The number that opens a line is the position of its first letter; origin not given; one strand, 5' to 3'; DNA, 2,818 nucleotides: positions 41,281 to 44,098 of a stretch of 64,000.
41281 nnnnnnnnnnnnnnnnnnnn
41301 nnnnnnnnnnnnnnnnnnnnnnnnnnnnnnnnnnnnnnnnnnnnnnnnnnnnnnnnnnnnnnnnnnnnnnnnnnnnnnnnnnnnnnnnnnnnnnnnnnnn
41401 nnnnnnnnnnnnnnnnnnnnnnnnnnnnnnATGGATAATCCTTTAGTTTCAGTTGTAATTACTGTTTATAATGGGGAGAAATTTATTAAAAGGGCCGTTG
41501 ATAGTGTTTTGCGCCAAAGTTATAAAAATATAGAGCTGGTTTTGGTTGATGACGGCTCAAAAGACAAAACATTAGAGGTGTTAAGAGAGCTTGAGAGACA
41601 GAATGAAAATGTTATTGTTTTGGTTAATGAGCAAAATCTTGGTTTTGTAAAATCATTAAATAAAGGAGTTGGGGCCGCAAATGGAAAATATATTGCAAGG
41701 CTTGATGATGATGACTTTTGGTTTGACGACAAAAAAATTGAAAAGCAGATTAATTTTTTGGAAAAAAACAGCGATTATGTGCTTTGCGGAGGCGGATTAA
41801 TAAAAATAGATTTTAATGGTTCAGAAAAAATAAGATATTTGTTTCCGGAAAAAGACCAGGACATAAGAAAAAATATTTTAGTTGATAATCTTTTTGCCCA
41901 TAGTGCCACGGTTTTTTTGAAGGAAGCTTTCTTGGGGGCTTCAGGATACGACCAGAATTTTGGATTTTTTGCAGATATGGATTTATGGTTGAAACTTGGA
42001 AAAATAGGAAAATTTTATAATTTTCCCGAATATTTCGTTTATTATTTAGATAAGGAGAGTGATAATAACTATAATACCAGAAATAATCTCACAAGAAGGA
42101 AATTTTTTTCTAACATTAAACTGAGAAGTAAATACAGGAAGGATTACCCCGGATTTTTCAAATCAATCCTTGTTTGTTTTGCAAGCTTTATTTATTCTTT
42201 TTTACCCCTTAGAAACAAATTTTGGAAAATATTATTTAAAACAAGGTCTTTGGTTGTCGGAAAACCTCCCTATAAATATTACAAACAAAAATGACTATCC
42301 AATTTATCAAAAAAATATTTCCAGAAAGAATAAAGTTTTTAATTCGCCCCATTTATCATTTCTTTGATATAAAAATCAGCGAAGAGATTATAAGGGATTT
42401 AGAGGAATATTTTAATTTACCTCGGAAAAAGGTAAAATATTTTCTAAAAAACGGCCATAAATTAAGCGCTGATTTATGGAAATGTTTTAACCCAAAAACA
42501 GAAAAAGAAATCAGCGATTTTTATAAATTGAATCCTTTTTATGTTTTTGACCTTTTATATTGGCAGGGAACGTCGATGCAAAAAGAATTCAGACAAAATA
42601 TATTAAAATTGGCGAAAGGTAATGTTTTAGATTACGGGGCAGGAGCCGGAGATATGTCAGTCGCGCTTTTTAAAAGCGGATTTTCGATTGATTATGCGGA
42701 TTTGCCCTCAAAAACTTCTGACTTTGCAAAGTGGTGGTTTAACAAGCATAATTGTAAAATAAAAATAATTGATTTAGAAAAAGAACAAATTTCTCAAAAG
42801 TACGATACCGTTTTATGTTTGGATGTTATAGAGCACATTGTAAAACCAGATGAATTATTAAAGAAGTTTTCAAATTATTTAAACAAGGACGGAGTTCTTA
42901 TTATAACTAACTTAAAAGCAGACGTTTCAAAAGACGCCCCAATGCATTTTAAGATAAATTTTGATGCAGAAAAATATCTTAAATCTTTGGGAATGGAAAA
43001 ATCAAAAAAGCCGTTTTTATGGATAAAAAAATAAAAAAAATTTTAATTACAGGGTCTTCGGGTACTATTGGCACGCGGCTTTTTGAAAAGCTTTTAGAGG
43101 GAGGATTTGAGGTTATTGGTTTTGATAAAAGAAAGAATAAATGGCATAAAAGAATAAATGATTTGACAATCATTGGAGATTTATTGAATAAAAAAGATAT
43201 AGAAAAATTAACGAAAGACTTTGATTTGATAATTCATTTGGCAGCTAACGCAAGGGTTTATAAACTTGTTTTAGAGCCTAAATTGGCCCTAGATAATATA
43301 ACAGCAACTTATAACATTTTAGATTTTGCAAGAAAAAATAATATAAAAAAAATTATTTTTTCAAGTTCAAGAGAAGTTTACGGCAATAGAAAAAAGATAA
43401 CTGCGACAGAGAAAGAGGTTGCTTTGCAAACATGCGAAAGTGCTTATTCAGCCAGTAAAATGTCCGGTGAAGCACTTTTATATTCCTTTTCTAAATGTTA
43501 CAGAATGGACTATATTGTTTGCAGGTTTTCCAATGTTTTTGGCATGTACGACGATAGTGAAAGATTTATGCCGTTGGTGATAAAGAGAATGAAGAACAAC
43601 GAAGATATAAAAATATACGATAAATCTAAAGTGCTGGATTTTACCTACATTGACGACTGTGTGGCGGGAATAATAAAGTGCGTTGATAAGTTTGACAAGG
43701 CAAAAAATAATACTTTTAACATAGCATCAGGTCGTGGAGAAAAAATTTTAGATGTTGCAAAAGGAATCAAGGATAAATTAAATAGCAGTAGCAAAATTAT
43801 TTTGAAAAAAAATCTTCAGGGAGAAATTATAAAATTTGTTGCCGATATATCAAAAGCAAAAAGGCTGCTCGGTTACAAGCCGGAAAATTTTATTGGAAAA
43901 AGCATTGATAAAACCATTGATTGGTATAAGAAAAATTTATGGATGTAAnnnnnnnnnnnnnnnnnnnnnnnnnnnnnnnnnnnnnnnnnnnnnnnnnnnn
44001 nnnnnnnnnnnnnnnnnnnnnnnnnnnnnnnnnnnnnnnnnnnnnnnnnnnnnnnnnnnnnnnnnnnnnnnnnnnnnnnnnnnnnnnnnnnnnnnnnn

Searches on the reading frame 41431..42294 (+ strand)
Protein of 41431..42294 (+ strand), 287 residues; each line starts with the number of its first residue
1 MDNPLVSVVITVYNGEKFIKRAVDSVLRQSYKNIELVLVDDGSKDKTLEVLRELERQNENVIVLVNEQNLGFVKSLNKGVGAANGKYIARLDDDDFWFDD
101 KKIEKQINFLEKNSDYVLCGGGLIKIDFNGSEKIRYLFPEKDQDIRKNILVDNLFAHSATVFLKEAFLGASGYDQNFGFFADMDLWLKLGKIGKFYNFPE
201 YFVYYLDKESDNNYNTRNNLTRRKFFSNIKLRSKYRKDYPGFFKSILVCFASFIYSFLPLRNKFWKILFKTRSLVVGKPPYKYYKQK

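Call 12: search_protein_families(library=pfam, proteins=[window:41431-42294:+], max_evalue=0.001)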
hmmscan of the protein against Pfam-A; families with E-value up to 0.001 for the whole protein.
window:41431-42294:+ (287 aa): 3 families
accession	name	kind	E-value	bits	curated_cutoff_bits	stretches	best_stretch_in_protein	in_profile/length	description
PF00535.33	Glycos_transf_2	-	9.3e-38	130.2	23.3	1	7-148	1-146/168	Glycosyl transferase family 2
PF10111.15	Glyco_tranf_2_2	-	1.9e-15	57.5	27.3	1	7-227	1-233/276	Glycosyltransferase like family 2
PF13641.12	Glyco_tranf_2_3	-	2.1e-15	57.8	27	1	6-114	3-114/230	Glycosyltransferase like family 2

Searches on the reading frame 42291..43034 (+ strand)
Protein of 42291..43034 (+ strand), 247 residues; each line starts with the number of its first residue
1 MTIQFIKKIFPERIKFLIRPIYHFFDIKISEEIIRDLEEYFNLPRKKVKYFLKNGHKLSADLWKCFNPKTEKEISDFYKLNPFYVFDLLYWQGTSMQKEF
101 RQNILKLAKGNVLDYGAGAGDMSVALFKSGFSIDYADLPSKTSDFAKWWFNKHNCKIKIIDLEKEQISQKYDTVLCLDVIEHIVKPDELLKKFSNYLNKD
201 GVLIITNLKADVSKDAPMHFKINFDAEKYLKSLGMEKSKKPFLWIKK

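Call 12: search_protein_families(library=pfam, proteins=[window:42291-43034:+], max_evalue=0.001)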
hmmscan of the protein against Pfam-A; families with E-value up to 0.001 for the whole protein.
window:42291-43034:+ (247 aa): 7 families
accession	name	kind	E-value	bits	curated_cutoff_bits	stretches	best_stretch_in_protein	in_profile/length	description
PF13489.12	Methyltransf_23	-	3.4e-14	53.3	27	1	96-215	5-126/164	Methyltransferase domain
PF13847.12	Methyltransf_31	-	2.7e-09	37.3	27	1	110-217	5-127/145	Methyltransferase domain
PF08242.18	Methyltransf_12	-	3.5e-09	37.7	30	1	113-203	1-98/98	Methyltransferase domain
PF08241.18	Methyltransf_11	-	2e-07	32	21.2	1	113-205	1-95/95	Methyltransferase domain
PF13649.12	Methyltransf_25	-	9.2e-07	29.9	27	1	112-201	1-97/97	Methyltransferase domain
PF05219.18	DREV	-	6e-06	26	26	1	51-205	40-186/265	DREV methyltransferase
PF03848.20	TehB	-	7.6e-05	22.7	20.4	1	94-210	16-138/193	Tellurite resistance protein TehB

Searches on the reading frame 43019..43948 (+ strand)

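Call 12: search_protein_families(library=pfam, proteins=[window:43019-43948:+], max_evalue=0.001)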
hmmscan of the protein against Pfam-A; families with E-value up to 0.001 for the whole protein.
window:43019-43948:+ (309 aa): 9 families
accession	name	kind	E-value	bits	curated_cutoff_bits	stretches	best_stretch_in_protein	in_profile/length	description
PF01370.27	Epimerase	-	2.2e-45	155.4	20.9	1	8-236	1-240/240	NAD dependent epimerase/dehydratase family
PF16363.11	GDP_Man_Dehyd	-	9.1e-36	124.4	27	1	9-291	1-324/332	GDP-mannose 4,6 dehydratase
PF01073.25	3Beta_HSD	-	7.1e-23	81.4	22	1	9-230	1-237/280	3-beta hydroxysteroid dehydrogenase/isomerase family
PF04321.23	RmlD_sub_bind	-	3.7e-17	62.8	27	1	7-258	2-235/287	RmlD substrate binding domain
PF02719.21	Polysacc_synt_2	-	4.9e-14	52.6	20.2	1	8-255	1-248/293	Polysaccharide biosynthesis protein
PF07993.18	NAD_binding_4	-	6.4e-13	48.9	20.1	1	56-181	77-220/258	Male sterility protein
PF13460.12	NAD_binding_10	-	3.2e-10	40.6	27.2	1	12-131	1-113/184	NAD(P)H-binding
PF00106.31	adh_short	-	0.0001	22.3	26.6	0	6-149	1-155/195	short chain dehydrogenase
PF05368.20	NmrA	-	0.0009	19.4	27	0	6-231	3-212/298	NmrA-like family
